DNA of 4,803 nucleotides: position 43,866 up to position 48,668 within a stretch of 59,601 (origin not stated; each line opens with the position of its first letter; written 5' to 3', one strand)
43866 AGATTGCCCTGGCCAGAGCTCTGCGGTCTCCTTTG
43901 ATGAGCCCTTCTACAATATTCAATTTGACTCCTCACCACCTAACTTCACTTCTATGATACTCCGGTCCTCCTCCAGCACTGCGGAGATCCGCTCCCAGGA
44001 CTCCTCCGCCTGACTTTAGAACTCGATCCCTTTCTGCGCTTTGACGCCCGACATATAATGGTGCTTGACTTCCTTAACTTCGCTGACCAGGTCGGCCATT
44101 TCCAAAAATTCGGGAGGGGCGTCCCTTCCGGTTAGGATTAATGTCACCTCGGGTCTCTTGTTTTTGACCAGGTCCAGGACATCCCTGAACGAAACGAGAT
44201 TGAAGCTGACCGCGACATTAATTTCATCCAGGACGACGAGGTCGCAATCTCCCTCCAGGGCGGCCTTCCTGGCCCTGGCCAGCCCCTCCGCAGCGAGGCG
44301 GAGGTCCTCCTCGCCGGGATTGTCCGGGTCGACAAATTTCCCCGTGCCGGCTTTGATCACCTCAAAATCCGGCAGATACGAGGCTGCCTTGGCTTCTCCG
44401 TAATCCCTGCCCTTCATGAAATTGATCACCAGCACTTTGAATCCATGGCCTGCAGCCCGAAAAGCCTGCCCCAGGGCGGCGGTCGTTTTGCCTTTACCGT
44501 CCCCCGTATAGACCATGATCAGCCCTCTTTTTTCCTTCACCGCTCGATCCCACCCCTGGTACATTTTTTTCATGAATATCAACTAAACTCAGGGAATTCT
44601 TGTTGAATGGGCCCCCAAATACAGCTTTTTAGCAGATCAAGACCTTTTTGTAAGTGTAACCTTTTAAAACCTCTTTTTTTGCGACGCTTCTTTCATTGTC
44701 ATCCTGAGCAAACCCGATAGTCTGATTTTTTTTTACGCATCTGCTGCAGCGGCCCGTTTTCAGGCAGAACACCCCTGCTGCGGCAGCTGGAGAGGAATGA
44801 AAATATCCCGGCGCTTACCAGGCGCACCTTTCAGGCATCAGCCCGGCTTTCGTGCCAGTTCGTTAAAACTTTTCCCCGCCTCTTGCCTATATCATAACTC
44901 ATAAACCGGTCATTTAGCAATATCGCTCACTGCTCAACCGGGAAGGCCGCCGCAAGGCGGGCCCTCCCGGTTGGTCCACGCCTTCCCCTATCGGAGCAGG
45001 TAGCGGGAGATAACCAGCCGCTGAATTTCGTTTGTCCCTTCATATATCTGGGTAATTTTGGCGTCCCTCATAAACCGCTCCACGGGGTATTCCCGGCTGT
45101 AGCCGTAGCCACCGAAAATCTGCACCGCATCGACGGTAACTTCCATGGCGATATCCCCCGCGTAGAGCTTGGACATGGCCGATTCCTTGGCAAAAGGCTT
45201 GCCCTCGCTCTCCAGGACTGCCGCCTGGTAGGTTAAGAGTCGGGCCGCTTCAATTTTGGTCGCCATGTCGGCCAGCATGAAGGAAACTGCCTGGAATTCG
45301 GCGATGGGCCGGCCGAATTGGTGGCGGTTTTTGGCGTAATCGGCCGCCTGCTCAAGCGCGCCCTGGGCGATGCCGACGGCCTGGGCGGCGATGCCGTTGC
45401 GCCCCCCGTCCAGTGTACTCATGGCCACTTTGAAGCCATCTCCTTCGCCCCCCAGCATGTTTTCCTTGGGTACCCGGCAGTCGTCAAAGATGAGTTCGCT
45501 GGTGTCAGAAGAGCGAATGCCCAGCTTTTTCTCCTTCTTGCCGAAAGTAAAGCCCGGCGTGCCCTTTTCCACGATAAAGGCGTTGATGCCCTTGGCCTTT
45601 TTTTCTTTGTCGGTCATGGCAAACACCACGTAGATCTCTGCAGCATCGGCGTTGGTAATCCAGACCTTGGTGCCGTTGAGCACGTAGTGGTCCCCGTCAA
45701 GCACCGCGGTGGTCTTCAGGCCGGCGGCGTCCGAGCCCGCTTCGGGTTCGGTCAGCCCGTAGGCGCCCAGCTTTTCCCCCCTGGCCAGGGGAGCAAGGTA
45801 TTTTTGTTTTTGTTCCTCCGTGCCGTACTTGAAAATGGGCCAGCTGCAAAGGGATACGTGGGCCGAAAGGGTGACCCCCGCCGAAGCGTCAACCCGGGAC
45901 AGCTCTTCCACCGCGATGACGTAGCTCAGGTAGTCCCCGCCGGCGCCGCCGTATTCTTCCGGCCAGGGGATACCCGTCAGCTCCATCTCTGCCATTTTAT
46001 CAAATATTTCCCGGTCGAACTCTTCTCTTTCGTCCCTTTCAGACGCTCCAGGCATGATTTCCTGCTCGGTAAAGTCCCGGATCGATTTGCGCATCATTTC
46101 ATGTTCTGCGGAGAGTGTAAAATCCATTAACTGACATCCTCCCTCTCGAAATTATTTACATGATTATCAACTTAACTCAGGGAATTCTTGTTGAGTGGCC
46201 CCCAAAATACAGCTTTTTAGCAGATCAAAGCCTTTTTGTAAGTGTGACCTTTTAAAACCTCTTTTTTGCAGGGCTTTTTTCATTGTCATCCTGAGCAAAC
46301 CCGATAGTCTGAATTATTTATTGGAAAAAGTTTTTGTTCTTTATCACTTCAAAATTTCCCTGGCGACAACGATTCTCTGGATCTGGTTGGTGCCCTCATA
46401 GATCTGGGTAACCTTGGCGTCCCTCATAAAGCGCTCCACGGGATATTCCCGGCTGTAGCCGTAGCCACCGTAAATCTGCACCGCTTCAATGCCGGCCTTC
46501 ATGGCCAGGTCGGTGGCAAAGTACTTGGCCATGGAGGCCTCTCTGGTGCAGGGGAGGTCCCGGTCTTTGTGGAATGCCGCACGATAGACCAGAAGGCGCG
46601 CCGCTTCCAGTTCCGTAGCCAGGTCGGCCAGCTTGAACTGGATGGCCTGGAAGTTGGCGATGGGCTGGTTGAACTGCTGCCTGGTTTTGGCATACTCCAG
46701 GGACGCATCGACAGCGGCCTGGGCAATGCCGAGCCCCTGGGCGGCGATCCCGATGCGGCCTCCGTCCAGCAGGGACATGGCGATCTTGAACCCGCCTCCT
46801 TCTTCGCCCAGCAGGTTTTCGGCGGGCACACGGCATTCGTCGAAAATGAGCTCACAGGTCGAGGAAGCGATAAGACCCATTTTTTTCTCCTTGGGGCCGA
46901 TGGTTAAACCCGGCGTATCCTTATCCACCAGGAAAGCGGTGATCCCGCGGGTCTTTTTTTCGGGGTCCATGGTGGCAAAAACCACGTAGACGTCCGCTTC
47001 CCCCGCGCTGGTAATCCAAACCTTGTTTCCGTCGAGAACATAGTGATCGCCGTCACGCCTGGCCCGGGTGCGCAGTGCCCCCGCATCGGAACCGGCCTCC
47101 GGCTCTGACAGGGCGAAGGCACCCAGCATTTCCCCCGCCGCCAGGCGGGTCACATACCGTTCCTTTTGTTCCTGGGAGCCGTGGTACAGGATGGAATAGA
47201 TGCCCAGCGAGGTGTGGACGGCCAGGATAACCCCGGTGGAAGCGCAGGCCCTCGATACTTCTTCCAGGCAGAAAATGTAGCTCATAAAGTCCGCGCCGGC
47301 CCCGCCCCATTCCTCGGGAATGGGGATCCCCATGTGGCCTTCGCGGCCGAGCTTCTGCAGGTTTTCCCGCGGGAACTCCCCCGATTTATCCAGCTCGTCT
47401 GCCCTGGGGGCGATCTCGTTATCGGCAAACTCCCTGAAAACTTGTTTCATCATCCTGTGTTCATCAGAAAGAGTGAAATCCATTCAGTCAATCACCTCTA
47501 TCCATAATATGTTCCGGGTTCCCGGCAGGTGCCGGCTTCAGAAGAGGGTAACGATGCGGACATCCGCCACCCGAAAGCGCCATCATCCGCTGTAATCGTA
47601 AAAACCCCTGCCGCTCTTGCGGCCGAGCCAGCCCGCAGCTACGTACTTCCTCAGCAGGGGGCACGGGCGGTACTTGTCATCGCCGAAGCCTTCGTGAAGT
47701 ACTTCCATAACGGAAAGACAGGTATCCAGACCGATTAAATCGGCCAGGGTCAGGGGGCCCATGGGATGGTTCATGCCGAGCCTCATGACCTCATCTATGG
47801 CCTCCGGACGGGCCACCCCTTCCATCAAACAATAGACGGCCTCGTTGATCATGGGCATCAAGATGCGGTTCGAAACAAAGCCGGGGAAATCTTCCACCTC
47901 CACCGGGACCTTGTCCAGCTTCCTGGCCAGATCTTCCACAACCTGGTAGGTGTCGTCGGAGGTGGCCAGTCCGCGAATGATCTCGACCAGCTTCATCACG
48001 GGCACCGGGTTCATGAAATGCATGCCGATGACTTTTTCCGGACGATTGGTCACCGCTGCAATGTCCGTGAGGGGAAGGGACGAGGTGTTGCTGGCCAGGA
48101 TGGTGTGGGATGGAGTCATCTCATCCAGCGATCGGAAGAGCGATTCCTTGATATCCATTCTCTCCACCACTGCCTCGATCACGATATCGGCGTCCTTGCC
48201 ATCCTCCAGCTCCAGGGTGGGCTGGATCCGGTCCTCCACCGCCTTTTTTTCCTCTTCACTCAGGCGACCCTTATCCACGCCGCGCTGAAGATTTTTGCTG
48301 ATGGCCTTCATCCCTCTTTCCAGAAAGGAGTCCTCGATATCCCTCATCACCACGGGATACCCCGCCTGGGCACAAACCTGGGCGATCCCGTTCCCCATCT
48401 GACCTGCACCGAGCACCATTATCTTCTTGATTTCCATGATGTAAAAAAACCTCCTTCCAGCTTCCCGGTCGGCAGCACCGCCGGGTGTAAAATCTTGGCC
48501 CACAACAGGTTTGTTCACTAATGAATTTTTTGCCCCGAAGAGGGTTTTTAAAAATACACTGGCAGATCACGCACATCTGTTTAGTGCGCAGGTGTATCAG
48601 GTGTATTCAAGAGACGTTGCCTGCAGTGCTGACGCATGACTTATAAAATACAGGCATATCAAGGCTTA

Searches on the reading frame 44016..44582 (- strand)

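Call 96: search_protein_families(library=pfam, proteins=[window:44016-44582:-], max_evalue=0.0001)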
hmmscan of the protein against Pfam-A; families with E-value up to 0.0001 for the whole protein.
window:44016-44582:- (188 aa): 1 family
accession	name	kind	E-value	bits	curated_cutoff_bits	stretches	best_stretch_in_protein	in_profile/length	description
PF02572.21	CobA_CobO_BtuR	-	1.8e-61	207.7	25.7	1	18-188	1-172/172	ATP:corrinoid adenosyltransferase BtuR/CobO/CobP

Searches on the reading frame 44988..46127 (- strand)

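Call 96: search_protein_families(library=pfam, proteins=[window:44988-46127:-], max_evalue=0.0001)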
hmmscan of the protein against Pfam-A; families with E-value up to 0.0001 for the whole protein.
window:44988-46127:- (379 aa): 5 families
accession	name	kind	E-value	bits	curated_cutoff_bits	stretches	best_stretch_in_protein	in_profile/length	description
PF00441.29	Acyl-CoA_dh_1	-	5.5e-56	189.3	22.4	1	229-377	1-149/150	Acyl-CoA dehydrogenase, C-terminal domain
PF02771.21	Acyl-CoA_dh_N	-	3.8e-44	150.1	22.9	1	6-118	1-113/113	Acyl-CoA dehydrogenase, N-terminal domain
PF02770.24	Acyl-CoA_dh_M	-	6.1e-30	103.7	33.3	1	122-217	1-97/97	Acyl-CoA dehydrogenase, middle domain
PF08028.16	Acyl-CoA_dh_2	-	8.2e-29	101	22.7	1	245-366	2-133/134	Acyl-CoA dehydrogenase, C-terminal domain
PF22924.1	ACOX_C_alpha1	-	1e-06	29.1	27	1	260-378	47-169/169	Acyl-CoA oxidase, C-alpha1 domain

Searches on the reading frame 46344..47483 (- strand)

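Call 96: search_protein_families(library=pfam, proteins=[window:46344-47483:-], max_evalue=0.0001)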
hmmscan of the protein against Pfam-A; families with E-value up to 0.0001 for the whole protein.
window:46344-47483:- (379 aa): 5 families
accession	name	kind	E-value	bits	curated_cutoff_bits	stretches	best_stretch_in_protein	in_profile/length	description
PF00441.29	Acyl-CoA_dh_1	-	4.2e-55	186.4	22.4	1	229-378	1-150/150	Acyl-CoA dehydrogenase, C-terminal domain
PF02771.21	Acyl-CoA_dh_N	-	3.8e-39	134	22.9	1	6-118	1-113/113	Acyl-CoA dehydrogenase, N-terminal domain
PF08028.16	Acyl-CoA_dh_2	-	2.7e-30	105.8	22.7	1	244-366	1-133/134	Acyl-CoA dehydrogenase, C-terminal domain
PF02770.24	Acyl-CoA_dh_M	-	5e-28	97.6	33.3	1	122-217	1-97/97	Acyl-CoA dehydrogenase, middle domain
PF22924.1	ACOX_C_alpha1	-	2.5e-06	27.9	27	1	262-377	49-168/169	Acyl-CoA oxidase, C-alpha1 domain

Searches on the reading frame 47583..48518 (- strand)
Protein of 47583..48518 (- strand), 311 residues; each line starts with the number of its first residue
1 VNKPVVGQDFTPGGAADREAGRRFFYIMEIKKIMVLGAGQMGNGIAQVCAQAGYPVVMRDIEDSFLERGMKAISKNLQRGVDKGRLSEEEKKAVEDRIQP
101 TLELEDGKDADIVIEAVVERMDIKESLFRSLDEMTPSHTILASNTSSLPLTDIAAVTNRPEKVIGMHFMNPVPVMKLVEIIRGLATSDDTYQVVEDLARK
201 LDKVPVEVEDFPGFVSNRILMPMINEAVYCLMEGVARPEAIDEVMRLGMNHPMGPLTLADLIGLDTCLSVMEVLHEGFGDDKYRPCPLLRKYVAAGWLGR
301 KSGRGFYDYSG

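Call 96: search_protein_families(library=pfam, proteins=[window:47583-48518:-], max_evalue=0.0001)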
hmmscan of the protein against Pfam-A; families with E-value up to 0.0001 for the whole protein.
window:47583-48518:- (311 aa): 2 families
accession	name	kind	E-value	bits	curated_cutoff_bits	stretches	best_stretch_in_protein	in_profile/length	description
PF02737.24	3HCDH_N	-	2.5e-66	223.4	22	1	32-210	1-179/180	3-hydroxyacyl-CoA dehydrogenase, NAD binding domain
PF00725.27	3HCDH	-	7.1e-40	135.9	22.1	1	213-309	1-97/97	3-hydroxyacyl-CoA dehydrogenase, C-terminal domain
